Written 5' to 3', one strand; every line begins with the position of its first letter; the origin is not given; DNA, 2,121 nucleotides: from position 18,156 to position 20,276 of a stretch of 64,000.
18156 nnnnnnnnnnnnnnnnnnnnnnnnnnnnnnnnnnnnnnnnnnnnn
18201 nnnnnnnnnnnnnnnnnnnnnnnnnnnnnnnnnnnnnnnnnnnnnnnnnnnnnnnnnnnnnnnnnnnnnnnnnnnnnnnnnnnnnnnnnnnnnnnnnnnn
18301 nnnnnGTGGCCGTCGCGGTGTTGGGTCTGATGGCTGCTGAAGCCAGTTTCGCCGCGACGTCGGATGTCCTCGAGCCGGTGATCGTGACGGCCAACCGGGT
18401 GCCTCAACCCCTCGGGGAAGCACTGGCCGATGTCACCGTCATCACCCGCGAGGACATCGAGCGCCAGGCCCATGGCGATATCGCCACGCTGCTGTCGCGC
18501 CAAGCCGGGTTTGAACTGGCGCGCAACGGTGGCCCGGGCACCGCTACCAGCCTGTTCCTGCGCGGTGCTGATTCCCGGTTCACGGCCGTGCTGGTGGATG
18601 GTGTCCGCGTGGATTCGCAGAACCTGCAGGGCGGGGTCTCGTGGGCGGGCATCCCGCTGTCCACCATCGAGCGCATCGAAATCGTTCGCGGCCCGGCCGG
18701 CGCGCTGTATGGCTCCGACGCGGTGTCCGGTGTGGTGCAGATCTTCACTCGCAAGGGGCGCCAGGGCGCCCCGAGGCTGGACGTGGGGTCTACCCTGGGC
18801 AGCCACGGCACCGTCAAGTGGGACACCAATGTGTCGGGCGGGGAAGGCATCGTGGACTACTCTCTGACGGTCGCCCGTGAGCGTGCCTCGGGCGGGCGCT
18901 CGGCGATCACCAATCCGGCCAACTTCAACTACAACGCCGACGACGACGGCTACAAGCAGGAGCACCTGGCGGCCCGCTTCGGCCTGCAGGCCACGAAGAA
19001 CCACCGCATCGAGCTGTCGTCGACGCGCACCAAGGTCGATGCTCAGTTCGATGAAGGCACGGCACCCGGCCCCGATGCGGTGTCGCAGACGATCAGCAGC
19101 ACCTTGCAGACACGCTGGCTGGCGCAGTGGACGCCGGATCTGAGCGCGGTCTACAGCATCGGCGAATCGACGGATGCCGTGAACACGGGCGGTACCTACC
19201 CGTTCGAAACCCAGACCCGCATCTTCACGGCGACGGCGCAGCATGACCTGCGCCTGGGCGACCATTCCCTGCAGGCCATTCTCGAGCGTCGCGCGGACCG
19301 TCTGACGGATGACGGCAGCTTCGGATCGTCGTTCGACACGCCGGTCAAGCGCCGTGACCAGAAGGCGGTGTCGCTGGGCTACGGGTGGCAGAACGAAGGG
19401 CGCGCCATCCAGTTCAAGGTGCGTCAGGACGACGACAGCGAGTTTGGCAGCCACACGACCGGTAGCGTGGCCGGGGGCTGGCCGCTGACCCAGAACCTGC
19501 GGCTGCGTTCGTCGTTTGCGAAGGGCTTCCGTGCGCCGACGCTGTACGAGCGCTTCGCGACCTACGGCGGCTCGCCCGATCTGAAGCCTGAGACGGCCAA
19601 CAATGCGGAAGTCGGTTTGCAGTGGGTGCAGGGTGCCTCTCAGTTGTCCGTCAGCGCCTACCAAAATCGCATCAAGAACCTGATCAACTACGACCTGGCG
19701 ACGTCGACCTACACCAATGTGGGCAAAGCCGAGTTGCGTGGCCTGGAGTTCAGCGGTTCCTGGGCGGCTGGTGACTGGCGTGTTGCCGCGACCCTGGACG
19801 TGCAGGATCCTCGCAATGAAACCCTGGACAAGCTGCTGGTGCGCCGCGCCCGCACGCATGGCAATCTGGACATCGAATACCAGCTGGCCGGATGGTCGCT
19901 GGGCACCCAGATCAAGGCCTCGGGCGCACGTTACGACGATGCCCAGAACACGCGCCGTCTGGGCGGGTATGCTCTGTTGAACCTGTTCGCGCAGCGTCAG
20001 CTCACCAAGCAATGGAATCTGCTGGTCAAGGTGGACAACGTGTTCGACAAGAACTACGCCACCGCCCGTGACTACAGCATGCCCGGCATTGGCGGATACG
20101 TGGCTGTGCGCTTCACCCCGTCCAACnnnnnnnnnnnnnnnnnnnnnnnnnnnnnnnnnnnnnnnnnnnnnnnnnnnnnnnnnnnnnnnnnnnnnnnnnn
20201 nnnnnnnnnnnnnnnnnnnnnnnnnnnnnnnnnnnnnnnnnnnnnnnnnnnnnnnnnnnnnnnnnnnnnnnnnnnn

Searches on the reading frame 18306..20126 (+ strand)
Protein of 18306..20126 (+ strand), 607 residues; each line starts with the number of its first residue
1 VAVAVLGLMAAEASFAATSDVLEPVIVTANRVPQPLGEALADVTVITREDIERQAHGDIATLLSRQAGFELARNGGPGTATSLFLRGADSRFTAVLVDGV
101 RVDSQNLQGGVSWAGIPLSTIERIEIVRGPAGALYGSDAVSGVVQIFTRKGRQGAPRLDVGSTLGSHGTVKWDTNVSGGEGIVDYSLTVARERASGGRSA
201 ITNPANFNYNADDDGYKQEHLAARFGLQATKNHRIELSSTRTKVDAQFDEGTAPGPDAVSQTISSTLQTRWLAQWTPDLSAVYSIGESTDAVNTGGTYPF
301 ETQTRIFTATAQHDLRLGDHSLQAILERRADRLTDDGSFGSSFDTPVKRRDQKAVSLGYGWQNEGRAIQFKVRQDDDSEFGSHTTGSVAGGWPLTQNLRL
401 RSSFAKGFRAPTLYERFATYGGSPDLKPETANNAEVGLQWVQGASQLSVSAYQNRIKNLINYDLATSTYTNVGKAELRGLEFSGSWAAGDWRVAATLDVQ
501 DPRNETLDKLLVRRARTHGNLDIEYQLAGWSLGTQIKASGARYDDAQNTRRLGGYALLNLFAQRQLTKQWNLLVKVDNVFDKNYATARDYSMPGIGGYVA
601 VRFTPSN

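Call 71: search_protein_families(library=pfam, proteins=[window:18306-20126:+], max_evalue=0.00001)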
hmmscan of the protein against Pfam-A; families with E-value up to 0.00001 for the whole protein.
window:18306-20126:+ (607 aa): 3 families
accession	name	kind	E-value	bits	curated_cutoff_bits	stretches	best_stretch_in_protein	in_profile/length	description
PF00593.30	TonB_dep_Rec_b-barrel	-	1e-44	154.5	27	1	200-579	12-436/436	TonB dependent receptor-like, beta-barrel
PF07715.20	Plug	-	1.3e-26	93.6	23.9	1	38-143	4-107/107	TonB-dependent Receptor Plug Domain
PF14905.12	OMP_b-brl_3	-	2.4e-11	43.8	27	1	419-588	206-382/408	Outer membrane protein beta-barrel family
